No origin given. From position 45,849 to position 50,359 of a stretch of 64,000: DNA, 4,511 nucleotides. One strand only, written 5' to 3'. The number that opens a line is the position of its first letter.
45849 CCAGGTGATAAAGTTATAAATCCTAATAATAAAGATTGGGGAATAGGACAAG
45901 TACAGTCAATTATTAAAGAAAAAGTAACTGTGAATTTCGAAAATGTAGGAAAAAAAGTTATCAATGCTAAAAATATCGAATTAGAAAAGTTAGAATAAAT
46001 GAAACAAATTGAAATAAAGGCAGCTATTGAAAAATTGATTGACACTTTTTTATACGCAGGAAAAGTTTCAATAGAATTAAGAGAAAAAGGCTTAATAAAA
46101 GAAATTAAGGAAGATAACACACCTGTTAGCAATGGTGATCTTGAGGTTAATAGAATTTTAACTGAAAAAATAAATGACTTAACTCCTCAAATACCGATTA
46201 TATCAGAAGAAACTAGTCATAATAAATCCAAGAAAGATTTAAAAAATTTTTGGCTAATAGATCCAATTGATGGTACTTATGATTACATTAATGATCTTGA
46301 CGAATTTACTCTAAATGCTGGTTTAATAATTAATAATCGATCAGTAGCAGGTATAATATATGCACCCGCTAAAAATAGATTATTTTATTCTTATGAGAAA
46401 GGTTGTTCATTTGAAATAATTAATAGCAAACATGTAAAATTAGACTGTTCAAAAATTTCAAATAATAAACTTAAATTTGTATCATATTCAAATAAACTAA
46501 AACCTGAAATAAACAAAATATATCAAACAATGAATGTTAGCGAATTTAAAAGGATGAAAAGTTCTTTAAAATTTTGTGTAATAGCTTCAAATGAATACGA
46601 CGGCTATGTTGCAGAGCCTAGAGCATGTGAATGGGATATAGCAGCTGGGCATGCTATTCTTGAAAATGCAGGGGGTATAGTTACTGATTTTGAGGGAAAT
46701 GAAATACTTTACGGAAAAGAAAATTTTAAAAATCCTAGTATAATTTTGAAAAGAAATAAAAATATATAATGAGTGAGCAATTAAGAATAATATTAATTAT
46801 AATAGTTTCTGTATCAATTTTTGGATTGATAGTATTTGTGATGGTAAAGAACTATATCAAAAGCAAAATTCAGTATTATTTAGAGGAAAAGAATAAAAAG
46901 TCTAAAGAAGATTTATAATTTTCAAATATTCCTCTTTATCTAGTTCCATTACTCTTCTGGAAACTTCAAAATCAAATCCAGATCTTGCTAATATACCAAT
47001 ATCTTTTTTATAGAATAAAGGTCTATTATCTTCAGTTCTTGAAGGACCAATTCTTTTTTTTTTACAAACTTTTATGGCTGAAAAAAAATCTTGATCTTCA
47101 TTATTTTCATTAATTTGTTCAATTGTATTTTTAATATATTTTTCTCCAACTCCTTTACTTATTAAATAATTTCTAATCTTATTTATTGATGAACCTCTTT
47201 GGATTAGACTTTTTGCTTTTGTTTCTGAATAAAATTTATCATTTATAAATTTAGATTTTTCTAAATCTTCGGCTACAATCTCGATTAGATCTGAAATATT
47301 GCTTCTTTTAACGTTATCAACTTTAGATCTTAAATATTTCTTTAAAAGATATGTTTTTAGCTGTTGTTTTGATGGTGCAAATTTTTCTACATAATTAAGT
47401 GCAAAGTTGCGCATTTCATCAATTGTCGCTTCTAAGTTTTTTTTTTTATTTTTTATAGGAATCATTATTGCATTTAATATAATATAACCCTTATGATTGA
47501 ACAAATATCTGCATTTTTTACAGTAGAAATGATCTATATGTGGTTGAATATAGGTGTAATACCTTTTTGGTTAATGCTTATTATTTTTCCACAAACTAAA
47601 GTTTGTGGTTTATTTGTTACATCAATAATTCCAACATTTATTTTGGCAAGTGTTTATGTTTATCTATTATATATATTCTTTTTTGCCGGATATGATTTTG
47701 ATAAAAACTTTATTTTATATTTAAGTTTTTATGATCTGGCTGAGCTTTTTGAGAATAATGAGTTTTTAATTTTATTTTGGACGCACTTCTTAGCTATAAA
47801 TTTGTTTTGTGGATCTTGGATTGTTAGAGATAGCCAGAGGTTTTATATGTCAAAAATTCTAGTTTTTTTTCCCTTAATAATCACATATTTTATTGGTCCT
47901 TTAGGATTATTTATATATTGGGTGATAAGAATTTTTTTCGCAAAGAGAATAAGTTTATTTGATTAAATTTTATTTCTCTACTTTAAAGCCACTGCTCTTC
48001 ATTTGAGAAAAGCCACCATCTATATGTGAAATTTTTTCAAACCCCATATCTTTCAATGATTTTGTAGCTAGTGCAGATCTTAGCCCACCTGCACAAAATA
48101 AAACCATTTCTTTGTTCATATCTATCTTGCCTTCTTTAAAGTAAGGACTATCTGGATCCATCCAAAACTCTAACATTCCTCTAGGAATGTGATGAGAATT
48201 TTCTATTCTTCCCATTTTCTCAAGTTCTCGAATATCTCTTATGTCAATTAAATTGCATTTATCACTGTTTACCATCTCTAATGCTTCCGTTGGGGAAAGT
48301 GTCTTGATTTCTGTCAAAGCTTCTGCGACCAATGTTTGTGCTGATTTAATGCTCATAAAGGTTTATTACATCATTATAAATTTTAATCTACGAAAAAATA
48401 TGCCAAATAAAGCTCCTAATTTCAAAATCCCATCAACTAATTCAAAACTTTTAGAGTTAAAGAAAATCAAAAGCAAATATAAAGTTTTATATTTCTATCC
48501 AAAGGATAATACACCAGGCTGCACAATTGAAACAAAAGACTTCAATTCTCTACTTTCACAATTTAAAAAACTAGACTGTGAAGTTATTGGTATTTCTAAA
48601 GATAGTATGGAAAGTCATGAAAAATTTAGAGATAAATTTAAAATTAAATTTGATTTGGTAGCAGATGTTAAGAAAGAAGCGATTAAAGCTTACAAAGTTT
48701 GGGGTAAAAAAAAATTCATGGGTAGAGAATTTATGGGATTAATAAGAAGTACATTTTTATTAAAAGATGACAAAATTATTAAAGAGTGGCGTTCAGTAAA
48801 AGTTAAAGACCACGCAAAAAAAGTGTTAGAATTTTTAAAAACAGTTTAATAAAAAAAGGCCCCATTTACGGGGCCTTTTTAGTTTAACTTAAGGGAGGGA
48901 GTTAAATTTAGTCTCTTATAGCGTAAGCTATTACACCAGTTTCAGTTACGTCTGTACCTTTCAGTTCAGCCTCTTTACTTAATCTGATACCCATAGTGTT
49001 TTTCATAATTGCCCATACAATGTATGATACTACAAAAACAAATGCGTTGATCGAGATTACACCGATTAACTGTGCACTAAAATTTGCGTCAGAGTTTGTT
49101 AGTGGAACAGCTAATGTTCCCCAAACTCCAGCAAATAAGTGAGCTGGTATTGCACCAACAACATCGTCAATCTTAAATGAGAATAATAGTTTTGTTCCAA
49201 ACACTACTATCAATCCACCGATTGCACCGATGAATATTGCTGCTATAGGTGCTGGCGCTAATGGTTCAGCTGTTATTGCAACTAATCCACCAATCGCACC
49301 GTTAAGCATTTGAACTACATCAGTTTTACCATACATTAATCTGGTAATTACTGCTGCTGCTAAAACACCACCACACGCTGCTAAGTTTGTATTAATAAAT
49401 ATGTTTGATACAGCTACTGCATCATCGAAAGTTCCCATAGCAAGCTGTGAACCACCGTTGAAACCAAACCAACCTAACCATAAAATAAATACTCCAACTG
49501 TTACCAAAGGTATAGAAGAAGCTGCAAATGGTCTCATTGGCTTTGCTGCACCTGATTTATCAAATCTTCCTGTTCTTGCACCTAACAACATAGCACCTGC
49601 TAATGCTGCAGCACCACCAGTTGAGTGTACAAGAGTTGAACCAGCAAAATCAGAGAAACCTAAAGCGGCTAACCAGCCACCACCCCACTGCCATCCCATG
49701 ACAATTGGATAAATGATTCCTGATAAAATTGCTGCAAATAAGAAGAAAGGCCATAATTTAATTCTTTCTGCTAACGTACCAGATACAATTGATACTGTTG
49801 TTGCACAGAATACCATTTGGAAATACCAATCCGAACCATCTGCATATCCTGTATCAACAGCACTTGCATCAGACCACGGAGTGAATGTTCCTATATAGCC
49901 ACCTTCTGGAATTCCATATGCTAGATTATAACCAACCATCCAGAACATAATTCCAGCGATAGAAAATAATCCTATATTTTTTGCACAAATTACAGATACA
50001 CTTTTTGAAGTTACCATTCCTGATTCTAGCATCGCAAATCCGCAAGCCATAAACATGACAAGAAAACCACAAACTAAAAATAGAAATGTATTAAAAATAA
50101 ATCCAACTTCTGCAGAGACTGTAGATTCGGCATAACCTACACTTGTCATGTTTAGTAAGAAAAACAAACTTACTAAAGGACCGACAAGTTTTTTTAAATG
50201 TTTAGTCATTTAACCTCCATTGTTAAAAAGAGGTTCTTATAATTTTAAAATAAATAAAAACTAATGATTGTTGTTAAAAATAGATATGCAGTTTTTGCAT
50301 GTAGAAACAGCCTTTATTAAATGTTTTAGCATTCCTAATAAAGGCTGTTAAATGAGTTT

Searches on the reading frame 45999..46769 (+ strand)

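Call 50: search_protein_families(library=pfam, proteins=[window:45999-46769:+], max_evalue=0.001)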
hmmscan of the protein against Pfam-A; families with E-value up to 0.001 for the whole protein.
window:45999-46769:+ (256 aa): 1 family
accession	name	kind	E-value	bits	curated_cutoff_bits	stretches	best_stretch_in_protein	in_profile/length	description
PF00459.30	Inositol_P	-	1.5e-43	149.7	27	1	20-243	16-250/271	Inositol monophosphatase family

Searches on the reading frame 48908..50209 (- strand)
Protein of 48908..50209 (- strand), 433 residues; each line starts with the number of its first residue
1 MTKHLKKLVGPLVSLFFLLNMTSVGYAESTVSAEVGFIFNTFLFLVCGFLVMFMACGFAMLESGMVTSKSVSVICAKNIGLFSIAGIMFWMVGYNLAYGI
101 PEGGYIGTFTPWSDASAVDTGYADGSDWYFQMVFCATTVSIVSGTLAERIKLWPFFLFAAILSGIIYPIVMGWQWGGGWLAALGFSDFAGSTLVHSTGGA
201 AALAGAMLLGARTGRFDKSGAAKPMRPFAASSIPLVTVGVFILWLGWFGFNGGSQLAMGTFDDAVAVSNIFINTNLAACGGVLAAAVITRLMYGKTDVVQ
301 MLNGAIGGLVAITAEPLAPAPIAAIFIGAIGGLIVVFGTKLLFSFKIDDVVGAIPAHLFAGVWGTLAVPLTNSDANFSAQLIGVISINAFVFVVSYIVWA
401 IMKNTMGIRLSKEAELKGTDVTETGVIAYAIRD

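Call 23: search_protein_families(library=pfam, proteins=[window:48908-50209:-], max_evalue=0.001)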
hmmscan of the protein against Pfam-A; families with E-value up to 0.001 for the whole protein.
window:48908-50209:- (433 aa): 1 family
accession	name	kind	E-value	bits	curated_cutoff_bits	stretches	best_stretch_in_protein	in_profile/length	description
PF00909.26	Ammonium_transp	-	5.7e-97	325.4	23.2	1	44-429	3-399/399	Ammonium Transporter Family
